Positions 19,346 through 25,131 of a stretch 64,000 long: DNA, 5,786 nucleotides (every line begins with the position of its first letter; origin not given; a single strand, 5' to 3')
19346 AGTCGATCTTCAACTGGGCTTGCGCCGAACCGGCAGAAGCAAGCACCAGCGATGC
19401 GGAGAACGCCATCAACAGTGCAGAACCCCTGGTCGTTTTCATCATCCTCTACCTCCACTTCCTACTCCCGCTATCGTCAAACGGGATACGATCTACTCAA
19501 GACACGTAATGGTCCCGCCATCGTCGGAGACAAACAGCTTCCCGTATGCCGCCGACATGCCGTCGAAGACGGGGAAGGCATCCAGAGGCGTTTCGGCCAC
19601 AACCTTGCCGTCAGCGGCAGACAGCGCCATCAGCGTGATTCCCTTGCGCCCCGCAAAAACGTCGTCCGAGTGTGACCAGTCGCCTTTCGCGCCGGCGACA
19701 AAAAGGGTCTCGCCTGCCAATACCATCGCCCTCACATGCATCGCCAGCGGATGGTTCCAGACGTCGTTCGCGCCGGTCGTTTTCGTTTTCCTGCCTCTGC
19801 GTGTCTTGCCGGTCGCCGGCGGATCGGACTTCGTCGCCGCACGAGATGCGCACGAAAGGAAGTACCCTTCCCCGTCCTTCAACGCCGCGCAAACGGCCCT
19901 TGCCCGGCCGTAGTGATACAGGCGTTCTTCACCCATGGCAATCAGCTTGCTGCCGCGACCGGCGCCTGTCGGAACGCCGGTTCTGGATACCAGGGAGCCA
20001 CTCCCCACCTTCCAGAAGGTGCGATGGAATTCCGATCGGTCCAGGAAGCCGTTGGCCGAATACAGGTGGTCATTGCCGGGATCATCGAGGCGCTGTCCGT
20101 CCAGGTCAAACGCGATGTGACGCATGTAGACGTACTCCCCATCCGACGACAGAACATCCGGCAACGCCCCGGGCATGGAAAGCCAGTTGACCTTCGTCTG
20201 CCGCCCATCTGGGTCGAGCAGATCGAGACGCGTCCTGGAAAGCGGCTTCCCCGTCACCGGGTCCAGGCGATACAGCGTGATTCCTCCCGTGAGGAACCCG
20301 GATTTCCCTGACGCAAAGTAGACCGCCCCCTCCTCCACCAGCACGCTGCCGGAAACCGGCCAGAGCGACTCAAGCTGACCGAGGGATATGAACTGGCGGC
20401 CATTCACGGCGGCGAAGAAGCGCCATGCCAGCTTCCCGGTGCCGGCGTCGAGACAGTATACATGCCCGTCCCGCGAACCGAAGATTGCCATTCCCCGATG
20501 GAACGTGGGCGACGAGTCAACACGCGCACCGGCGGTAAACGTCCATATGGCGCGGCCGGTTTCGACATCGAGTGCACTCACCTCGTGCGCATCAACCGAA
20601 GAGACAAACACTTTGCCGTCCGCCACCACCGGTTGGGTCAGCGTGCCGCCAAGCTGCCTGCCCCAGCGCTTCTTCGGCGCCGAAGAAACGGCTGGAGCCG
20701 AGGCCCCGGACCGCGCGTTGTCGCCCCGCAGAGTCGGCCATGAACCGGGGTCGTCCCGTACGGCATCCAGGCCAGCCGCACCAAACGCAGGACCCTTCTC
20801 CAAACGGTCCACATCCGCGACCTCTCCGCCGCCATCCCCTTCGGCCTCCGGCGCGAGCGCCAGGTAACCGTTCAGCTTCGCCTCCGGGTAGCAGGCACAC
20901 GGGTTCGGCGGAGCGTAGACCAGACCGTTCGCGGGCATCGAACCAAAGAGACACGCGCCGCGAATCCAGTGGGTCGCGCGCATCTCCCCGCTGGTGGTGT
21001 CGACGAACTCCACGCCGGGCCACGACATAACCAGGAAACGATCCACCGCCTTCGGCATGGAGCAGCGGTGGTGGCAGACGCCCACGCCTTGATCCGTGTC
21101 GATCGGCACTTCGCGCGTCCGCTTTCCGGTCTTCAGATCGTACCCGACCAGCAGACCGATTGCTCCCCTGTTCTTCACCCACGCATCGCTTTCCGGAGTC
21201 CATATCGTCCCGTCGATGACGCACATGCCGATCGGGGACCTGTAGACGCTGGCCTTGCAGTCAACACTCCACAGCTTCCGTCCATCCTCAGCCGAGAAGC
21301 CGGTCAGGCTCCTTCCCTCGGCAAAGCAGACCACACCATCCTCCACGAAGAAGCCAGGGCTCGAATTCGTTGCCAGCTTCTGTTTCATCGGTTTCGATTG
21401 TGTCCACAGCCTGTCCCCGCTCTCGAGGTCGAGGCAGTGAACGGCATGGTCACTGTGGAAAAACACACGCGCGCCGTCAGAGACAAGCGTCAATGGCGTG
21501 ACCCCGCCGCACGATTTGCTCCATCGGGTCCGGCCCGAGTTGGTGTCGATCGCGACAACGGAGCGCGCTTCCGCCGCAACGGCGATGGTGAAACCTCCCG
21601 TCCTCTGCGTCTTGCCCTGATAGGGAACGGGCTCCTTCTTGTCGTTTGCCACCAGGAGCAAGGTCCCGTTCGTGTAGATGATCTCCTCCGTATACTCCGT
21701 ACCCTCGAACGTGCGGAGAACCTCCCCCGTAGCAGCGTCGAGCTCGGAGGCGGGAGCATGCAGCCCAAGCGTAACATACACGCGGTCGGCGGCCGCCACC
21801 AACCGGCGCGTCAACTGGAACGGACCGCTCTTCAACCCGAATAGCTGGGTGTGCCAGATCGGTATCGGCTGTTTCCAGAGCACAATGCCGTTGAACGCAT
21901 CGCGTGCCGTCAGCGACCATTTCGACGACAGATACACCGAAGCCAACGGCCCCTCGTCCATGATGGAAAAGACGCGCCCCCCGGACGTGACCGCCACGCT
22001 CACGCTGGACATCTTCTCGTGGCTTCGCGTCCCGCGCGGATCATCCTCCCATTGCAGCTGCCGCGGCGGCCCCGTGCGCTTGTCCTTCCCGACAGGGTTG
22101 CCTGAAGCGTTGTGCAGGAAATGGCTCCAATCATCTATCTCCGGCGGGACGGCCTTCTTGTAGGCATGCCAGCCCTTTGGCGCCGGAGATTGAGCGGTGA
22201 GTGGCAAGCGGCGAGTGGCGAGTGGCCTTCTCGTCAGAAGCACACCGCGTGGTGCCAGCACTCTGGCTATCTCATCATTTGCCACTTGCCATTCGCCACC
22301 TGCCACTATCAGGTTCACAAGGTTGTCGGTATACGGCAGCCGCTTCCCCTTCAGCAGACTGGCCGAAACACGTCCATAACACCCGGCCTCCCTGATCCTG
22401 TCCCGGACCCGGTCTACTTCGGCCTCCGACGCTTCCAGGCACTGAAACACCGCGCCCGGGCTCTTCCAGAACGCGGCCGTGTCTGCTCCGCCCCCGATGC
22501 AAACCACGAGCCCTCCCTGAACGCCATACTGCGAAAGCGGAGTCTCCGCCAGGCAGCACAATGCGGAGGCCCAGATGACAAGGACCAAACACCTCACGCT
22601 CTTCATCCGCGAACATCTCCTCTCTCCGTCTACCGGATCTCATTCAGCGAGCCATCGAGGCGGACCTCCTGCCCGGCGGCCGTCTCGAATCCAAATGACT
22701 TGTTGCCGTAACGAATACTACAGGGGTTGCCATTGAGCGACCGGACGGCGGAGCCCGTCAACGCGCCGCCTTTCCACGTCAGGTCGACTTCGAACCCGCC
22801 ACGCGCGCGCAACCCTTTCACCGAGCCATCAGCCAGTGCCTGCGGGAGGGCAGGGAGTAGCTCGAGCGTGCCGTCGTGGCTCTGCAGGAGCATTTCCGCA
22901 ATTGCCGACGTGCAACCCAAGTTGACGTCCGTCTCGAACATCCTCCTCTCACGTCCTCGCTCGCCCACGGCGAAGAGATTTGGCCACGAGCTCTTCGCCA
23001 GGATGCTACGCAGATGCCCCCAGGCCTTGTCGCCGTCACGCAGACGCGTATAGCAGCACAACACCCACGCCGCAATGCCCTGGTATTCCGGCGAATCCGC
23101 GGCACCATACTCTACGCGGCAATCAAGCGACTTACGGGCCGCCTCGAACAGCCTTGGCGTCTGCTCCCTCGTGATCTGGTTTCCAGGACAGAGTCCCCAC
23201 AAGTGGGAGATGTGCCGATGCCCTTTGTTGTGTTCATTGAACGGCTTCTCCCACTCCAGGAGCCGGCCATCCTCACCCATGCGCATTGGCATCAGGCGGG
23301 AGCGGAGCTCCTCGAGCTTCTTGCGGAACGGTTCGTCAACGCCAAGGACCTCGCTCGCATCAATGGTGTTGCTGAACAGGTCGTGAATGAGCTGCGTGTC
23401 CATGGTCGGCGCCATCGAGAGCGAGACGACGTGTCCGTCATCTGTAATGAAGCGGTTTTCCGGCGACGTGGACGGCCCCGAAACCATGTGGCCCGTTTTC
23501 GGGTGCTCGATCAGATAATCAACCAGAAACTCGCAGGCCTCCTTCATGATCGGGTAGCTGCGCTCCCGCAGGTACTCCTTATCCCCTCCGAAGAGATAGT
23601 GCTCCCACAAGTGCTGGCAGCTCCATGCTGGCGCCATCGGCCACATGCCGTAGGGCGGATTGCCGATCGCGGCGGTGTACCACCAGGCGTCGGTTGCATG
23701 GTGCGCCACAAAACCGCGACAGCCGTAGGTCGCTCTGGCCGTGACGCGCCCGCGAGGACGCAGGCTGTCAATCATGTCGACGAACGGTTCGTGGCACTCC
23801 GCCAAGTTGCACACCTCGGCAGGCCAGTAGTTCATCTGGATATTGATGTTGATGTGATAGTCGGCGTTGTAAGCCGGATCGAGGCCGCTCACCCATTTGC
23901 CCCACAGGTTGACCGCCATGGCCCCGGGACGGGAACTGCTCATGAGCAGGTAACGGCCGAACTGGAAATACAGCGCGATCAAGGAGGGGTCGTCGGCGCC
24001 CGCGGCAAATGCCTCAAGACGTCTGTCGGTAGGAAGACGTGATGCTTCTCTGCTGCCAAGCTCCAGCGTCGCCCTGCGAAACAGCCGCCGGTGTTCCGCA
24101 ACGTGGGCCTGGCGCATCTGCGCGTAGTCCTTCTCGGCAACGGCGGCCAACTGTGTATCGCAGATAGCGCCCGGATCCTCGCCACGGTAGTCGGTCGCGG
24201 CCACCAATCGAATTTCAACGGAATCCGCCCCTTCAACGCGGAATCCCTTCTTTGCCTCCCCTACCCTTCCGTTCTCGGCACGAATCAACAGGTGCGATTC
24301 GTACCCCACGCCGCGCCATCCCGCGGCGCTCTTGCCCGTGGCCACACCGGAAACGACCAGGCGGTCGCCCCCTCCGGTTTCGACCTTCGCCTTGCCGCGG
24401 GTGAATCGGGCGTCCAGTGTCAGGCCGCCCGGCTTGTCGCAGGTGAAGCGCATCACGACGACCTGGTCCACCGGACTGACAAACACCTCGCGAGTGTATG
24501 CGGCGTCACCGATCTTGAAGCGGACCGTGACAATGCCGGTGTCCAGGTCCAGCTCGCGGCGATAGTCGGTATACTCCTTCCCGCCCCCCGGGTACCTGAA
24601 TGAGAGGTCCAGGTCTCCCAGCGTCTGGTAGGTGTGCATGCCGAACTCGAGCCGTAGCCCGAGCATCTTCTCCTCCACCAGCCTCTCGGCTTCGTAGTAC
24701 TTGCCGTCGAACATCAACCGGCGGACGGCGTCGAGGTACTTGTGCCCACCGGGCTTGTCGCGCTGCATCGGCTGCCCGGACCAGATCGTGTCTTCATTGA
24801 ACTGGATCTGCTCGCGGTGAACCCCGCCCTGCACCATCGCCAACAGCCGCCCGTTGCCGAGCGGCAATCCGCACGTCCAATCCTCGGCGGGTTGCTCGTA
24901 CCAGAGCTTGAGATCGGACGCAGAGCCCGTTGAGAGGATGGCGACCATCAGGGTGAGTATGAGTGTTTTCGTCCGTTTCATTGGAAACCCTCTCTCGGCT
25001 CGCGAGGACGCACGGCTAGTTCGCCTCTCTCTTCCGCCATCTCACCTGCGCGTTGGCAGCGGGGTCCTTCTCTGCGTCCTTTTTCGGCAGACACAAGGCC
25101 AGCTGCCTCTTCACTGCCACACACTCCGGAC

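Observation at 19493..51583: Five large exported paralogs (methyltransferase-like Rossmann domain + two PQQ/BamB-like propellers + conserved His/Cys cluster) interleaved with sulfatases and fucosidases: a candidate uncharacterised glycan-processing family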

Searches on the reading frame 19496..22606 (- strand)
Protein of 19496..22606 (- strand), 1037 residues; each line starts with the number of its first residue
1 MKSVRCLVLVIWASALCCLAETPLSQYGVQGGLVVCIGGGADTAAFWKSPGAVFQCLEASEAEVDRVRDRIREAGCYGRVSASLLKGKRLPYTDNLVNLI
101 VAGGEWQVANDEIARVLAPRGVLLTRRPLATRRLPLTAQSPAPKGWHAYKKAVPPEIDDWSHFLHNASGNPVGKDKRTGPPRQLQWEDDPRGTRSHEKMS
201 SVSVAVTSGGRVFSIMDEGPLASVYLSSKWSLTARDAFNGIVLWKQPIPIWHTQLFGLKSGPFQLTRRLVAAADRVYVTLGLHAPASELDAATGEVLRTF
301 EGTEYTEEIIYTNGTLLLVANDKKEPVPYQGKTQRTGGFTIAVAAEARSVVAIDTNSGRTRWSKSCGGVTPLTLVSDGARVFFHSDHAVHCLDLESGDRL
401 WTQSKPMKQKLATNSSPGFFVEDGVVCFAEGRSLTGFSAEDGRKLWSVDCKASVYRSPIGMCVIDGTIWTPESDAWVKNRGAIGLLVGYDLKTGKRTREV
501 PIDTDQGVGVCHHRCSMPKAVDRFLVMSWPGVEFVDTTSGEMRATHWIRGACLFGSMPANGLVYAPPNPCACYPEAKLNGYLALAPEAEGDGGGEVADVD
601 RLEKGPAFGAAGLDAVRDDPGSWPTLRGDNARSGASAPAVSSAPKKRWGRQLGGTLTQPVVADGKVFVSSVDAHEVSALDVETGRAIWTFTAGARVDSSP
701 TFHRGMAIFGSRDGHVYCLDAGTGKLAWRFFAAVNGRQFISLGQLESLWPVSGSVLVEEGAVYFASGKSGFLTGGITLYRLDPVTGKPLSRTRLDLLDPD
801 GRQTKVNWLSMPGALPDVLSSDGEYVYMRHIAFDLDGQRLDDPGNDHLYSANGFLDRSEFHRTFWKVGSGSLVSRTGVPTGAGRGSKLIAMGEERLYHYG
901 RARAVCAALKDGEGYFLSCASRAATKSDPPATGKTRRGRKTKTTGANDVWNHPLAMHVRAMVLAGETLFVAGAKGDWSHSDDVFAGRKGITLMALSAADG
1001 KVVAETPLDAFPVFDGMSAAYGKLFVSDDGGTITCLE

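Call 3: search_protein_families(library=pfam, proteins=[window:19496-22606:-], max_evalue=0.01)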
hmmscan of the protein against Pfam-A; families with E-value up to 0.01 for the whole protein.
window:19496-22606:- (1037 aa): 4 families
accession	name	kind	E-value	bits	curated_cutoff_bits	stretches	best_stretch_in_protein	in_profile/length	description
PF13360.13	PQQ_2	-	1.8e-35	123.1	27.6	2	349-541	4-190/233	Outer membrane protein assembly factor BamB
PF13570.13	Beta-prop_ACSF4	-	6.5e-21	75.5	133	2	665-730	21-87/329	Beta-alanine-activating enzyme, beta-propeller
PF01011.28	PQQ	-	5.5e-09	35.7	26.7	1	657-724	51-111/595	Glucose/ethanol/alcohol dehydrogenase, beta-propeller domain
PF13649.12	Methyltransf_25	-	0.0007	20.7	27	1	35-121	4-97/97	Methyltransferase domain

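Call 4: search_protein_families(library=ncbifam, proteins=[window:19496-22606:-], max_evalue=0.01)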
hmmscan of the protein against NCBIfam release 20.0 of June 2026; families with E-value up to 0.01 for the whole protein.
window:19496-22606:- (1037 aa): 7 families
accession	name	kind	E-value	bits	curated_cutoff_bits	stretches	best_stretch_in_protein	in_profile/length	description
TIGR03300.1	assembly_YfgL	equivalog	1e-25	90.2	285.2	2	646-729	42-130/377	outer membrane protein assembly factor BamB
NF008351.0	PRK11138.1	equivalog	1.7e-15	56.4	423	2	651-729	147-230/394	outer membrane protein assembly factor BamB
TIGR03075.1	PQQ_enz_alc_DH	subfamily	1.9e-13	49.9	480.05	1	654-729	60-145/530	PQQ-dependent dehydrogenase, methanol/ethanol family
NF053615.1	SerThrKinAfsKStmc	equivalog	2.1e-11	43.2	1300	1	659-730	700-770/809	protein serine/threonine kinase AfsK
TIGR04528.1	acido_non_PQQ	subfamily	2.3e-10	39.8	650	1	657-733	52-131/493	acido-empty-quinoprotein group A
NF041516.1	PA2928_fam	subfamily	1.8e-09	37.5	70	1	328-403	49-127/376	PA2928 family protein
NF050114.1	Rv3212_fam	equivalog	0.00025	20.4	150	0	632-692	42-99/393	Rv3212 family protein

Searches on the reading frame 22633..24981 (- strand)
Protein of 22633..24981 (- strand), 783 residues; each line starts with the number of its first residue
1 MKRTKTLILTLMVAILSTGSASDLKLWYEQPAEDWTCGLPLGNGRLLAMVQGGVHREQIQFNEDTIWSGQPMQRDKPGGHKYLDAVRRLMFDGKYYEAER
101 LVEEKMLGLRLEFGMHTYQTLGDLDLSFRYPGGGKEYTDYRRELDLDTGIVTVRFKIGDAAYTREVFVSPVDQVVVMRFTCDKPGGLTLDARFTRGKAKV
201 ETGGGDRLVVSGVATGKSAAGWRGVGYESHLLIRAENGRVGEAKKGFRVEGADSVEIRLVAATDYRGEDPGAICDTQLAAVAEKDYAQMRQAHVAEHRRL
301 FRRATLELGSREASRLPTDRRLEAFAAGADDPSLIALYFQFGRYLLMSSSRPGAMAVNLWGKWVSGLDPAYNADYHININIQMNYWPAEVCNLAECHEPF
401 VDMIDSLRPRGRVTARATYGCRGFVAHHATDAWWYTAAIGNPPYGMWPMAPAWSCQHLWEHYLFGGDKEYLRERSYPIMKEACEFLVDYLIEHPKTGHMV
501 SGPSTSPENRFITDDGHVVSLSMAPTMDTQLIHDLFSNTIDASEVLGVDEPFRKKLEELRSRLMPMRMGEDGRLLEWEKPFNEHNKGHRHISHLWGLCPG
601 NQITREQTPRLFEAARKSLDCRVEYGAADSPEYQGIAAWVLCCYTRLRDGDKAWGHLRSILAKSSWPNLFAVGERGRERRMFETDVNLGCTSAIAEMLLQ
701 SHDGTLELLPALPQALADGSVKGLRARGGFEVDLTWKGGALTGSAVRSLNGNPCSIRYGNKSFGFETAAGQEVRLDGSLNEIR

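Call 6: search_protein_families(library=pfam, proteins=[window:22633-24981:-], max_evalue=0.001)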
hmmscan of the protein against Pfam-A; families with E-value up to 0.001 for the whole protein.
window:22633-24981:- (783 aa): 3 families
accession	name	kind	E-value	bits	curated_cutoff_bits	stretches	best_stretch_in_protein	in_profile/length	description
PF22124.2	Glyco_hydro_95_cat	-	1.6e-156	521.8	27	1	286-698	2-408/408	Glycosyl hydrolase family 95 catalytic domain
PF14498.12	Glyco_hyd_65N_2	-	2.7e-61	208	27.7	1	26-267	1-233/234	Glycosyl hydrolase family 65, N-terminal domain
PF21307.2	Glyco_hydro_95_C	-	1.8e-21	76.9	27.6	1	700-763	1-63/94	Glycoside hydrolase family 95, C-terminal domain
